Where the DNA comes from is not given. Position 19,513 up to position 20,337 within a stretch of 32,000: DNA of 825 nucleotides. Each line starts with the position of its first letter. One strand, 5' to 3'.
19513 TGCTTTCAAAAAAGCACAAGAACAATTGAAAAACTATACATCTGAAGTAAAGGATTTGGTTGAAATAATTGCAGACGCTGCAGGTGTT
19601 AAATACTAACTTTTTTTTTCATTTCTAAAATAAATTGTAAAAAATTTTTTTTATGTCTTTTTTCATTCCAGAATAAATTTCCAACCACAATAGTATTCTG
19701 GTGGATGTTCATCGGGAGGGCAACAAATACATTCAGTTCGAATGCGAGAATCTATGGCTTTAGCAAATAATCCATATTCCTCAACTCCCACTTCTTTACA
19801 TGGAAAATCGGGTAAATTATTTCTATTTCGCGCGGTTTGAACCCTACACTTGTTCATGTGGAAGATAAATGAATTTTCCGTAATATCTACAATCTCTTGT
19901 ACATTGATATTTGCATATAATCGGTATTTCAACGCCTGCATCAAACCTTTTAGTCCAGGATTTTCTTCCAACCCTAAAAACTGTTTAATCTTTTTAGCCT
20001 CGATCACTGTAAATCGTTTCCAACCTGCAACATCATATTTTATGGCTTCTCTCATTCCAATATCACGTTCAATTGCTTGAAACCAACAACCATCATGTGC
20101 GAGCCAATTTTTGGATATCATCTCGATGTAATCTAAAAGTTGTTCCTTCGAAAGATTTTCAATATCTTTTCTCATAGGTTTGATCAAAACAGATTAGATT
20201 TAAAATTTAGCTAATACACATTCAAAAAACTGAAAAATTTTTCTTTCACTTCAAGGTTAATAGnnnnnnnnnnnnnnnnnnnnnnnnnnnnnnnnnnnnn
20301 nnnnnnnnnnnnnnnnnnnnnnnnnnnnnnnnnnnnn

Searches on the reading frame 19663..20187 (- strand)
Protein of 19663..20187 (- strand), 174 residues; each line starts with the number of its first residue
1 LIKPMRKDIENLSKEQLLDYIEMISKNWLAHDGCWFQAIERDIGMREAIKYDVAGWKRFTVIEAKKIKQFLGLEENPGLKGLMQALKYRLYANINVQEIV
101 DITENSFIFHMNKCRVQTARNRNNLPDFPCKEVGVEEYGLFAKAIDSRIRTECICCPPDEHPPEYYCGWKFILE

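Call 10: search_protein_families(library=pfam, proteins=[window:19663-20187:-])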
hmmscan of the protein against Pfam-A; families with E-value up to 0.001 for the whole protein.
window:19663-20187:- (174 aa): 1 family
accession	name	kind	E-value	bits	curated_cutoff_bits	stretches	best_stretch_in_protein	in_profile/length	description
PF19620.4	DUF6125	-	1.1e-73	247.1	27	1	11-173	2-164/164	Family of unknown function (DUF6125)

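Call 12: find_encoding_contigs(protein=window:19663-20175:-, flank=10000, max_places=10)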
Protein window:19663-20175:- (170 aa): 1 contig read that carries it; 1 place shown.
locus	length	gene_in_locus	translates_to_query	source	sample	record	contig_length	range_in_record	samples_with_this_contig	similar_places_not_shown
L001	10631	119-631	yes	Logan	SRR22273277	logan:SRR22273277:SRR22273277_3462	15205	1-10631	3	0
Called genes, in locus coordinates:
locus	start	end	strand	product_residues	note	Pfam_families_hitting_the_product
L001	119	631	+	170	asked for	PF19620:DUF6125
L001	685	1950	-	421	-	PF13183:Fer4_8, PF13534:Fer4_17 (weak), PF02754:CCG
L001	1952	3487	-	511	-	PF01565:FAD_binding_4, PF02913:FAD-oxidase_C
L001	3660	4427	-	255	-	PF00005:ABC_tran, PF02463:SMC_N (weak), PF13304:AAA_21 (weak)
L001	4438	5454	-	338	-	PF00950:ABC-3, PF01032:FecCD (weak)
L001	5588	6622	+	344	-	PF00025:Arf, PF00503:G-alpha (faint), PF01926:MMR_HSR1 (weak), PF04670:Gtr1_RagA, PF08477:Roc (weak), PF09439:SRPRB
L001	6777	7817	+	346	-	PF01297:ZnuA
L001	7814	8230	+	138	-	PF02742:Fe_dep_repr_C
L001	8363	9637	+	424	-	PF01757:Acyl_transf_3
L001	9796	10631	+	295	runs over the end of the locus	-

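Call 32: find_homologous_proteins(query=window:19663-20175:-, max_evalue=1e-20)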
Query window:19663-20175:- (170 aa): 1850 proteins with E <= 1e-20 among 1874 candidates; the best 120 are listed.
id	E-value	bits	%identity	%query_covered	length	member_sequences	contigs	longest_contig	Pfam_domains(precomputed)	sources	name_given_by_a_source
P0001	8.0e-100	350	85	100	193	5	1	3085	PF19620.5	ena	-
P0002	1.9e-86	306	76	99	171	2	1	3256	PF19620.5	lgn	-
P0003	7.4e-86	304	74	100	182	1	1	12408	PF19620.5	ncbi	ncbi:MAG: DUF6125 family protein, partial [Promethearchaeota archaeon]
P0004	6.3e-85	301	72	100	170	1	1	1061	PF19620.5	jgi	-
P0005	2.1e-83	296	73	100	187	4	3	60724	PF19620.5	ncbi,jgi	ncbi:MAG: DUF6125 family protein [Promethearchaeota archaeon]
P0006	4.0e-83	296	71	100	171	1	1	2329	PF19620.5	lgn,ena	-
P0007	3.4e-81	289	69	100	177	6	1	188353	PF19620.5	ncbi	-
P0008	4.4e-80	286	70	99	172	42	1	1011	PF19620.5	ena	-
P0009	1.4e-79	284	69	99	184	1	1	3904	PF19620.5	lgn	-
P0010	1.9e-79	284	69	100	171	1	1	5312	PF19620.5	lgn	-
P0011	6.1e-79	282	69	100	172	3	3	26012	PF19620.5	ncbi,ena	ncbi:MAG: DUF6125 family protein [Promethearchaeota archaeon]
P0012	9.6e-78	278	67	100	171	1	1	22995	PF19620.5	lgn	-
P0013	1.1e-76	275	65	100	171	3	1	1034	PF19620.5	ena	-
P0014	6.0e-76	272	62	100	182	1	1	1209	PF19620.5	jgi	jgi:hypothetical protein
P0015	8.5e-76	272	65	99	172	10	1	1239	PF19620.5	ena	-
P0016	8.5e-74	265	65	100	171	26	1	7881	PF19620.5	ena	-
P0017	9.3e-74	265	65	100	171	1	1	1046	PF19620.5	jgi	-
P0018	1.2e-73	265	65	100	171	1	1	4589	PF19620.5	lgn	-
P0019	2.2e-73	264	66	99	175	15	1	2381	PF19620.5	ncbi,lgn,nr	ncbi:MAG: hypothetical protein KAJ15_07955 [Spirochaetes bacterium]|nr:hypothetical protein [Spiroch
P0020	7.9e-73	262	64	100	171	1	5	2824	PF19620.5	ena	-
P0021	9.6e-73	262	66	98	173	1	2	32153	PF19620.5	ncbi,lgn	ncbi:MAG: DUF6125 family protein [Candidatus Lokiarchaeota archaeon]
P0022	1.6e-72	261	66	99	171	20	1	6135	PF19620.5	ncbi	-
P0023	1.7e-72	261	63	100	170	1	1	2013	PF19620.5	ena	-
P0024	1.8e-72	261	64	100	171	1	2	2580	PF19620.5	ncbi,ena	-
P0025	1.8e-72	261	64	100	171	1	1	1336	PF19620.5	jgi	-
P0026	3.6e-72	260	64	100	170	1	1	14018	PF19620.5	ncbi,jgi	ncbi:MAG: DUF6125 family protein [Promethearchaeota archaeon]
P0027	3.9e-72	260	66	99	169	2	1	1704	PF19620.5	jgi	jgi:hypothetical protein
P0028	4.4e-72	260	66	100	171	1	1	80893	PF19620.5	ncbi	ncbi:MAG: DUF6125 family protein [Promethearchaeota archaeon]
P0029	4.6e-72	260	64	100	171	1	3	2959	PF19620.5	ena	-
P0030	6.0e-72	259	62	100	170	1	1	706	PF19620.5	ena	-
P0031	8.7e-72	259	62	100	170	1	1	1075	PF19620.5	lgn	-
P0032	8.7e-72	259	62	100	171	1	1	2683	PF19620.5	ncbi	-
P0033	9.7e-72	258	63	100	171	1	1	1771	PF19620.5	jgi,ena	-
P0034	1.1e-71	258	62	100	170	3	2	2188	PF19620.5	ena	-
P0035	1.5e-71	258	63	100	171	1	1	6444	PF19620.5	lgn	-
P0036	1.5e-71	258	66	100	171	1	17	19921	PF19620.5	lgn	-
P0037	1.7e-71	258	64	100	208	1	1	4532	PF19620.5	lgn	-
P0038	1.7e-71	258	62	100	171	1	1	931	PF19620.5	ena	-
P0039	1.7e-71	258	62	100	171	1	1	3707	PF19620.5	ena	-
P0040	1.9e-71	258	64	100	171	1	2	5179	PF19620.5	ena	-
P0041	2.6e-71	257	64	100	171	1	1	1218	PF19620.5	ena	-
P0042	2.8e-71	257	64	100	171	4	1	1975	PF19620.5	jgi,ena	-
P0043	2.8e-71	257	62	100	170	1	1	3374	PF19620.5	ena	-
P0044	3.4e-71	257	62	100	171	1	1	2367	PF19620.5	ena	-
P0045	3.4e-71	257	62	100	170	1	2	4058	PF19620.5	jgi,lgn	-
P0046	3.9e-71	256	65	100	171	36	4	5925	PF19620.5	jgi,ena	jgi:hypothetical protein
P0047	4.2e-71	256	63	100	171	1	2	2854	PF19620.5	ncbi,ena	-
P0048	4.6e-71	256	64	100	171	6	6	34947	PF19620.5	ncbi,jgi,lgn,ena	jgi:hypothetical protein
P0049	4.6e-71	256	63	100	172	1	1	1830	PF19620.5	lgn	-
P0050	4.7e-71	256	64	100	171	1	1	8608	PF19620.5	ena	-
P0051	4.8e-71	256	63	100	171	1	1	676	PF19620.5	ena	-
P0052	5.4e-71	256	63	98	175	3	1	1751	PF19620.5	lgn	-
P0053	6.4e-71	256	62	100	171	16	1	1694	PF19620.5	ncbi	-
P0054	6.5e-71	256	64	96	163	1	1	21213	PF19620.5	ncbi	ncbi:MAG: DUF6125 family protein [Promethearchaeota archaeon]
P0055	7.5e-71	256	62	100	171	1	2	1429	PF19620.5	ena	-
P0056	7.5e-71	256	61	100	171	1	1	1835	PF19620.5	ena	-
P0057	7.8e-71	256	62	100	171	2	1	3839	PF19620.5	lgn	-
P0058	8.4e-71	255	61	100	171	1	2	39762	PF19620.5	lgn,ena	-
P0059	8.5e-71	255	61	100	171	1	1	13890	PF19620.5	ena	-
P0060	8.8e-71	255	62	100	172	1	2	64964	PF19620.5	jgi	jgi:hypothetical protein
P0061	9.5e-71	255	62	100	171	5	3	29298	PF19620.5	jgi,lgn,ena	jgi:hypothetical protein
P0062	1.0e-70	255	62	100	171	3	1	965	PF19620.5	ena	-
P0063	1.1e-70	255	62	100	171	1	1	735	PF19620.5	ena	-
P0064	1.1e-70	255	62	100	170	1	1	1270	PF19620.5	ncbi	-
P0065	1.2e-70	255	62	100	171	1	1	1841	PF19620.5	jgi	-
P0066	1.2e-70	255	62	100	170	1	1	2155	PF19620.5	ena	-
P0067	1.4e-70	255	62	100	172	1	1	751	PF19620.5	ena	-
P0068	1.5e-70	255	61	100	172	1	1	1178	PF19620.5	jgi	-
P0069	1.7e-70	254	62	100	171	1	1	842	PF19620.5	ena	-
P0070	2.6e-70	254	62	100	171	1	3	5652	PF19620.5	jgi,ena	-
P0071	2.8e-70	254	62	100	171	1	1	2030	PF19620.5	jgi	-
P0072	2.8e-70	254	65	91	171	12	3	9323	PF19620.5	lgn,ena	-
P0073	2.9e-70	254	62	100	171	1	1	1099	PF19620.5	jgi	jgi:hypothetical protein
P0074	3.0e-70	254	61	100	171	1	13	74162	PF19620.5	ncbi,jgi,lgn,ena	-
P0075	3.0e-70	254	61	100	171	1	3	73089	PF19620.5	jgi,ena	-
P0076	3.2e-70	254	63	98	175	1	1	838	PF19620.5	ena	-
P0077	3.4e-70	253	62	100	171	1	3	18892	PF19620.5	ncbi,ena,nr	ncbi:MAG: hypothetical protein KGD72_07745 [Candidatus Lokiarchaeota archaeon]|nr:hypothetical prote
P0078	3.7e-70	253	62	100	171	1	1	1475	PF19620.5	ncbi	-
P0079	3.8e-70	253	63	100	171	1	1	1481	PF19620.5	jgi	-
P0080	4.3e-70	253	62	100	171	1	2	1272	PF19620.5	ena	-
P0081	4.5e-70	253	62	100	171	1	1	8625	PF19620.5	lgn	-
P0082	5.0e-70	253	61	100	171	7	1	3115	PF19620.5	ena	-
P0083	5.1e-70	253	63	100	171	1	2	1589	PF19620.5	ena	-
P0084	5.4e-70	253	61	100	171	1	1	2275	PF19620.5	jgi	jgi:hypothetical protein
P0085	5.5e-70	253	62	100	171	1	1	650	PF19620.5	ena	-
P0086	5.7e-70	253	63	100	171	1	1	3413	PF19620.5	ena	-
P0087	6.4e-70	253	65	100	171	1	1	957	PF19620.5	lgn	-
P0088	6.6e-70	252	62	100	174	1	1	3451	PF19620.5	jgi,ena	-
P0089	6.8e-70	252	62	100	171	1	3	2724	PF19620.5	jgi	-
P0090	6.9e-70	252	62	100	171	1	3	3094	PF19620.5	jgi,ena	-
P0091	7.4e-70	252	64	100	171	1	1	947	PF19620.5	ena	-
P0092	8.3e-70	252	64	100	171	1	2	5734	PF19620.5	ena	-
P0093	8.7e-70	252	62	100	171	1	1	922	PF19620.5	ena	-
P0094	9.3e-70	252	63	100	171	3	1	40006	PF19620.5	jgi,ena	-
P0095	1.2e-69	252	61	100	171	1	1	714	PF19620.5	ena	-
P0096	1.3e-69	252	61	100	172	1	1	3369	PF19620.5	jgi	jgi:hypothetical protein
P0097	1.4e-69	251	64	100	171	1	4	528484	PF19620.5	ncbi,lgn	ncbi:MAG: DUF6125 family protein [Candidatus Heimdallarchaeota archaeon]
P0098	1.4e-69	251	60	99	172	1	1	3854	PF19620.5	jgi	jgi:hypothetical protein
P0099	2.0e-69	251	62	100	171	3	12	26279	PF19620.5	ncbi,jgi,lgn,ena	-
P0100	2.0e-69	251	63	100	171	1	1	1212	PF19620.5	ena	-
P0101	2.4e-69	251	64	100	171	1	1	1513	PF19620.5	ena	-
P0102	3.3e-69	250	61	100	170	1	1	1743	PF19620.5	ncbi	-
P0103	3.5e-69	250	63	100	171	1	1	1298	PF19620.5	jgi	-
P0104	3.7e-69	250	62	100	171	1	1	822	PF19620.5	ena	-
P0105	3.7e-69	250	62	100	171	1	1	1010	PF19620.5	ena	-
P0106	3.9e-69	250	62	100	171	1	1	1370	PF19620.5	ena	-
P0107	4.0e-69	250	62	100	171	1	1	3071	PF19620.5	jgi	-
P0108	4.3e-69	250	62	100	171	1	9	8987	PF19620.5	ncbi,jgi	ncbi:MAG: DUF6125 family protein [Promethearchaeota archaeon]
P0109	4.6e-69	250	61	100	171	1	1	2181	PF19620.5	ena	-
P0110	4.6e-69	250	62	100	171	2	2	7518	PF19620.5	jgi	jgi:hypothetical protein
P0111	5.2e-69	250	62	98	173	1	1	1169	PF19620.5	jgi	jgi:hypothetical protein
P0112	5.9e-69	249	61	100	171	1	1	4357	PF19620.5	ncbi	-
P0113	6.2e-69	249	61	100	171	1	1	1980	PF19620.5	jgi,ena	-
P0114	6.5e-69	249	62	100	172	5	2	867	PF19620.5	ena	-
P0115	6.6e-69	249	62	99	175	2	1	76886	PF19620.5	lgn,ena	-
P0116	7.4e-69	249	61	98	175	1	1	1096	PF19620.5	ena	-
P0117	7.5e-69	249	61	100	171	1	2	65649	PF19620.5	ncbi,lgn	ncbi:MAG: DUF6125 family protein [Promethearchaeota archaeon]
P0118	8.1e-69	249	62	99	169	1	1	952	PF19620.5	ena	-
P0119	9.1e-69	249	59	100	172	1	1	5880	PF19620.5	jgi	jgi:hypothetical protein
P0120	9.6e-69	249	63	100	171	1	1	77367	PF19620.5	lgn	-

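Call 33: find_encoding_contigs(protein=P0001, flank=6000, max_places=5)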
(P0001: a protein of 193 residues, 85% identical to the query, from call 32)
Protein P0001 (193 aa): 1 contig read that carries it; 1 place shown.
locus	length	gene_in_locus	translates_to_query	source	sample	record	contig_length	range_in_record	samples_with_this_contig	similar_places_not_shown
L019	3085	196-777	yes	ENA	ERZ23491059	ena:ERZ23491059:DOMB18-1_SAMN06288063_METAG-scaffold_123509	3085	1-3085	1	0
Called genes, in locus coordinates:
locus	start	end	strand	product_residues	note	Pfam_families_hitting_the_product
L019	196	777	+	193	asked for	PF19620:DUF6125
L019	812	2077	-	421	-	PF13183:Fer4_8 (weak), PF02754:CCG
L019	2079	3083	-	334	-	?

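Call 34: find_encoding_contigs(protein=P0003, flank=6000, max_places=3)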
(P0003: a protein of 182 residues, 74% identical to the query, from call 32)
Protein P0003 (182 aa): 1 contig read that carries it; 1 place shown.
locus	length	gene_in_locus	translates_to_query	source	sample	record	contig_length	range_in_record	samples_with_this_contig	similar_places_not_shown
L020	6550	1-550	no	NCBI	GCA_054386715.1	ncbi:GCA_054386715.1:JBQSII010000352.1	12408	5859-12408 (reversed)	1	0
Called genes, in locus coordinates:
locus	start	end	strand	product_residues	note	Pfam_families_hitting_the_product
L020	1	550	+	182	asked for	PF19620:DUF6125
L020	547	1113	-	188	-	-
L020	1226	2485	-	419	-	PF13183:Fer4_8, PF13534:Fer4_17 (weak), PF02754:CCG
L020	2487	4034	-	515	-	PF01565:FAD_binding_4, PF02913:FAD-oxidase_C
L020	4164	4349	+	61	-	-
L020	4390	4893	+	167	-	PF01451:LMWPc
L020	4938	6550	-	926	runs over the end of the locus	-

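Call 35: find_encoding_contigs(protein=P0005, flank=6000, max_places=3)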
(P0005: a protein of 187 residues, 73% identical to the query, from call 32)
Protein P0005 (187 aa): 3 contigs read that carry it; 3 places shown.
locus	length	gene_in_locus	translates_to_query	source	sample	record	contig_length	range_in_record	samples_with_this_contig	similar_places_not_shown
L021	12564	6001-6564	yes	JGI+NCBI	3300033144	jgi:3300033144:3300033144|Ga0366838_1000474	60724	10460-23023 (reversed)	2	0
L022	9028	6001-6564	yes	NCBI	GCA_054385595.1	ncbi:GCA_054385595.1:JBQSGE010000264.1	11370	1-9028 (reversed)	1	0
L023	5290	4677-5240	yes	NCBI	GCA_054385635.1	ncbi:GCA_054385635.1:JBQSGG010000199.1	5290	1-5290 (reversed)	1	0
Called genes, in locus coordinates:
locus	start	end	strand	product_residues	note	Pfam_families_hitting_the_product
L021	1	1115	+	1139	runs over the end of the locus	-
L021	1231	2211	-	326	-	PF00892:EamA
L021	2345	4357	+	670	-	-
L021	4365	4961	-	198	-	-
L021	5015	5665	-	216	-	-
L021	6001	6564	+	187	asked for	PF19620:DUF6125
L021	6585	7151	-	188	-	-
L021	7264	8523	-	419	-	PF13183:Fer4_8, PF13534:Fer4_17 (weak), PF02754:CCG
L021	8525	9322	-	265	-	PF02913:FAD-oxidase_C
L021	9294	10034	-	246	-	PF01565:FAD_binding_4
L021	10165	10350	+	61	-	-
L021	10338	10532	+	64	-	PF05016:ParE_toxin (weak)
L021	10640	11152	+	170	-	PF01451:LMWPc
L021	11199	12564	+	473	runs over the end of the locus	PF27218:MJ0043_C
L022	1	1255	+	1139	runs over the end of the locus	-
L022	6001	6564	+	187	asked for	PF19620:DUF6125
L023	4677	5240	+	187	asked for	PF19620:DUF6125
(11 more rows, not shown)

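Call 45: find_encoding_contigs(protein=P0007, flank=3000, max_places=4)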
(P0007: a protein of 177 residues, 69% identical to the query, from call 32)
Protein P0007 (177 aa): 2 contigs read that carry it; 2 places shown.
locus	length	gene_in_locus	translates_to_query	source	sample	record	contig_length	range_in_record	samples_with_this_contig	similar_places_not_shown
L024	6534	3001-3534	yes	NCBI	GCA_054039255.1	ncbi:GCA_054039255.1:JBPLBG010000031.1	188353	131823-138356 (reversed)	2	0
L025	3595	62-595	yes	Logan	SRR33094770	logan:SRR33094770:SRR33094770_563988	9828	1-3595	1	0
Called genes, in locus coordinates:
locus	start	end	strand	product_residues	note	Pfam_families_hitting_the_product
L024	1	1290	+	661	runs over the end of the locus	-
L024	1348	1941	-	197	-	-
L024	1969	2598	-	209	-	-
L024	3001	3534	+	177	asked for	PF19620:DUF6125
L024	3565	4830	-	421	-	PF13183:Fer4_8, PF13534:Fer4_17 (weak), PF02754:CCG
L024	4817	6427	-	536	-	PF01565:FAD_binding_4, PF02913:FAD-oxidase_C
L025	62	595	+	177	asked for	PF19620:DUF6125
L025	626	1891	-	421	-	PF13183:Fer4_8, PF13534:Fer4_17 (weak), PF02754:CCG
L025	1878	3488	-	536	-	PF01565:FAD_binding_4, PF02913:FAD-oxidase_C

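Call 46: find_encoding_contigs(protein=P0011, flank=3000, max_places=4)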
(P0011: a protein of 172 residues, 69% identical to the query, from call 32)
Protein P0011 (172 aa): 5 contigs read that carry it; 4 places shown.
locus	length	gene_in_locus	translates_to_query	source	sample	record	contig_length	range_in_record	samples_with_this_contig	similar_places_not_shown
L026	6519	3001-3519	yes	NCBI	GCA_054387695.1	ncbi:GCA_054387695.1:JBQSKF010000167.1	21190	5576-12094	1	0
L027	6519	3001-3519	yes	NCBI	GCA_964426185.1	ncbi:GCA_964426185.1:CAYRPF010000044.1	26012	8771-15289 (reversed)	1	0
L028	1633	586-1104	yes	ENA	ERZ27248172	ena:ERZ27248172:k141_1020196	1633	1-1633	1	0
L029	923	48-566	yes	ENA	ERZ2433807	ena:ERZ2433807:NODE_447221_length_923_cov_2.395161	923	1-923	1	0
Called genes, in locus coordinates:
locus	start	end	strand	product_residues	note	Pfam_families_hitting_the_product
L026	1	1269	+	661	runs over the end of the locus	-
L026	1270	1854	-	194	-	-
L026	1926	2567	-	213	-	-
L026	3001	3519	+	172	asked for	PF19620:DUF6125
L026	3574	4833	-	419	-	PF13183:Fer4_8, PF13534:Fer4_17 (weak), PF02754:CCG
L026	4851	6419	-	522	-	PF01565:FAD_binding_4, PF02913:FAD-oxidase_C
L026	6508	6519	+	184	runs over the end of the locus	PF01451:LMWPc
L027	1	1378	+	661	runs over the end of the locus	-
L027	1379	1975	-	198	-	-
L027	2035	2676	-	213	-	-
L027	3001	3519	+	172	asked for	PF19620:DUF6125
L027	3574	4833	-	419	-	PF13183:Fer4_8, PF13534:Fer4_17 (weak), PF02754:CCG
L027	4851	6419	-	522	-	PF01565:FAD_binding_4, PF02913:FAD-oxidase_C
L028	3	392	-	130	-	?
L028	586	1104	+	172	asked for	PF19620:DUF6125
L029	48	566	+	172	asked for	PF19620:DUF6125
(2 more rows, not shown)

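Call 53: find_encoding_contigs(protein=P0028, flank=2500, max_places=3)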
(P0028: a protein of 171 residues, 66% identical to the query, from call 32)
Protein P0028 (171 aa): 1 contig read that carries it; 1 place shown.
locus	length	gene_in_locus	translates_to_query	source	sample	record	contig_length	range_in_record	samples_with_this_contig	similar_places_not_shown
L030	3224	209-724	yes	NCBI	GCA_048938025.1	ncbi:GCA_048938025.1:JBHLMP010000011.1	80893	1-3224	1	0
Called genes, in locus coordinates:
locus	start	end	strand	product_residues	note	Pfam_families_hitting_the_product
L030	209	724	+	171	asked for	PF19620:DUF6125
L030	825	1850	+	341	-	PF02754:CCG (weak)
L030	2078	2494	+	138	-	-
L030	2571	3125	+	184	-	PF01470:Peptidase_C15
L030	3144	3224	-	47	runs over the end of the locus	-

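Call 54: find_encoding_contigs(protein=P0036, flank=2500, max_places=10)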
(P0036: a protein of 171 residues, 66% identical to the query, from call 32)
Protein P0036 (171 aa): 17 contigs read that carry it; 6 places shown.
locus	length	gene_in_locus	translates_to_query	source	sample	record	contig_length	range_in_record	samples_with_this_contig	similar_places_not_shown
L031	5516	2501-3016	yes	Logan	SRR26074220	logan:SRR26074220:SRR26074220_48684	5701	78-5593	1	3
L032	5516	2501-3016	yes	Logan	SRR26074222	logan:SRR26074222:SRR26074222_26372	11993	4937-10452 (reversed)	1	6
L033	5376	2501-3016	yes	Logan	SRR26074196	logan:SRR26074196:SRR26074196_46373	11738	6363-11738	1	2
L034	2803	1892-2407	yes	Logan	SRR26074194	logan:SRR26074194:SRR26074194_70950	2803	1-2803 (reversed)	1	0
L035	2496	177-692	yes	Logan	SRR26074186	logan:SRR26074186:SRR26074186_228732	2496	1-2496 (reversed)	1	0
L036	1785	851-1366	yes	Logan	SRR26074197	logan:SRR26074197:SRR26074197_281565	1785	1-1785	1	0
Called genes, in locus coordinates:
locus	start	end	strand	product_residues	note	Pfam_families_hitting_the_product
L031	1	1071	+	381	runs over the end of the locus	?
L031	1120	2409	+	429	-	PF06050:HGD-D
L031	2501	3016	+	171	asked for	PF19620:DUF6125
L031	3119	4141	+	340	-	PF02754:CCG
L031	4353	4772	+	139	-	-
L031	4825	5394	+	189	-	PF01470:Peptidase_C15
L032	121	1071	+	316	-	PF06050:HGD-D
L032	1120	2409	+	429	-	PF06050:HGD-D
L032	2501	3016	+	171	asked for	PF19620:DUF6125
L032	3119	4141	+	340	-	PF02754:CCG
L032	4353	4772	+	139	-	-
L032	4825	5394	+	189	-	PF01470:Peptidase_C15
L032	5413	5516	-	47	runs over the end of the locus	-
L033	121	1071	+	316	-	PF06050:HGD-D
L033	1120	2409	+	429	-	PF06050:HGD-D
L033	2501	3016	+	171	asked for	PF19620:DUF6125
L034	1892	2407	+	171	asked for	PF19620:DUF6125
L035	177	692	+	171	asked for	PF19620:DUF6125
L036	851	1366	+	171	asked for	PF19620:DUF6125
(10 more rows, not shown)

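Call 55: find_encoding_contigs(protein=P0097, flank=2500, max_places=4)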
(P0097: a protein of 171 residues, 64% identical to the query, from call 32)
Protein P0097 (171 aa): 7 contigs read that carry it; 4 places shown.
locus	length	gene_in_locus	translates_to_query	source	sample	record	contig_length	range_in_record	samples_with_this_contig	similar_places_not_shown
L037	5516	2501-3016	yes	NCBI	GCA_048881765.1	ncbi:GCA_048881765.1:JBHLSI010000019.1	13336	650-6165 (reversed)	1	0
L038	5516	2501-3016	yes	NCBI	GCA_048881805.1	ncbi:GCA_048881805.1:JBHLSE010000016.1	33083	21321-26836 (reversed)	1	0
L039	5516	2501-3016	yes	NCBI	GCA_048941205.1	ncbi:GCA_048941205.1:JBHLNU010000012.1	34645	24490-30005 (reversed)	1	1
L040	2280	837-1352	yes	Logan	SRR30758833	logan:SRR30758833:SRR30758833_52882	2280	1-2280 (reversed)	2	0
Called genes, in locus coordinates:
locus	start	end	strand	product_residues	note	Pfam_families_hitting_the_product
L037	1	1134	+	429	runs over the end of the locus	PF06050:HGD-D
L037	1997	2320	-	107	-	-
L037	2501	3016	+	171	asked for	PF19620:DUF6125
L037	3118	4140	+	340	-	PF02754:CCG (weak)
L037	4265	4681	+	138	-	-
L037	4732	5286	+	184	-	PF01470:Peptidase_C15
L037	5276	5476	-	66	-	-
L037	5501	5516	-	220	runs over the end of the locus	?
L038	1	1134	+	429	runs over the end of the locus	PF06050:HGD-D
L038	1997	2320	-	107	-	-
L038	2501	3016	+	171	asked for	PF19620:DUF6125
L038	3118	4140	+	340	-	PF02754:CCG (weak)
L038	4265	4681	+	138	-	-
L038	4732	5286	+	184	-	PF01470:Peptidase_C15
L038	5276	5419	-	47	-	-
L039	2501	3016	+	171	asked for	PF19620:DUF6125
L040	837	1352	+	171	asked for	PF19620:DUF6125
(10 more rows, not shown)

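Call 57: find_encoding_contigs(protein=P0012, flank=3000, max_places=3)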
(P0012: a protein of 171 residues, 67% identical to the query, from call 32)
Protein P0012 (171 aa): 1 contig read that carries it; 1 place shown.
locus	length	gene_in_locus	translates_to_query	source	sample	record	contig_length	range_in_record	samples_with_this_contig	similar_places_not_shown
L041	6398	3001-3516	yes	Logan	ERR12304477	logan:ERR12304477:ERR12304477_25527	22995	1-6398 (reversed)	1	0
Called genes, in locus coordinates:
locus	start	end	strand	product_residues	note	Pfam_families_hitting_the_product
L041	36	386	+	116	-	PF12840:HTH_20, PF01022:HTH_5 (weak), PF12802:MarR_2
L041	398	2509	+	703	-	PF00122:E1-E2_ATPase, PF00702:Hydrolase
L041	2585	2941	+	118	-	-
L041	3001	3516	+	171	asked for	PF19620:DUF6125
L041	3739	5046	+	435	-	-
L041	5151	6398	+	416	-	?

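Call 77: search_solved_structures(query=window:19663-20175:-, max_evalue=1)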
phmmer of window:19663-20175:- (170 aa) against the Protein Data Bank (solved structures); distinct sequences matched with E-value up to 1: 1.
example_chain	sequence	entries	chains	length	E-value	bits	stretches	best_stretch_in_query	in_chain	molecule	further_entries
5v5t_A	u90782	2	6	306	0.68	13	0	65-102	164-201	Conserved domain protein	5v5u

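Call 78: search_protein_families(library=ncbifam, proteins=[window:19663-20175:-], max_evalue=0.01)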
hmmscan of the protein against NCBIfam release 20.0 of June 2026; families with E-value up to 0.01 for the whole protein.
window:19663-20175:- (170 aa): 0 families

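Call 87: predict_structure(alignment_id=A2)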
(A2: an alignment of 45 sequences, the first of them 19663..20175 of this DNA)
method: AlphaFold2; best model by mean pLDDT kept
length: 170 residues; sequences in the alignment: 45
mean_pLDDT: 93.9   pTM: 0.87
mean pLDDT of the five models: 93.9, 93.6, 92.5, 91.9, 88.9
residues with pLDDT >= 90: 138; 70-90: 32; 50-70: 0; < 50: 0
segments of 3 or more residues with pLDDT < 50: none
pLDDT, mean of each block of 10 residues (from residue 1): 90 93 89 94 95 96 98 97 92 96 95 89 92 97 98 92 95
secondary structure, 60 per line:
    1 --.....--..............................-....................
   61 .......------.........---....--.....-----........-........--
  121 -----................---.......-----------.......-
elements in order: H3-7 H10-39 H41-67 H74-82 H86-89 E92-96 E102-109 H111-118 H126-141 E145-151 E163-169
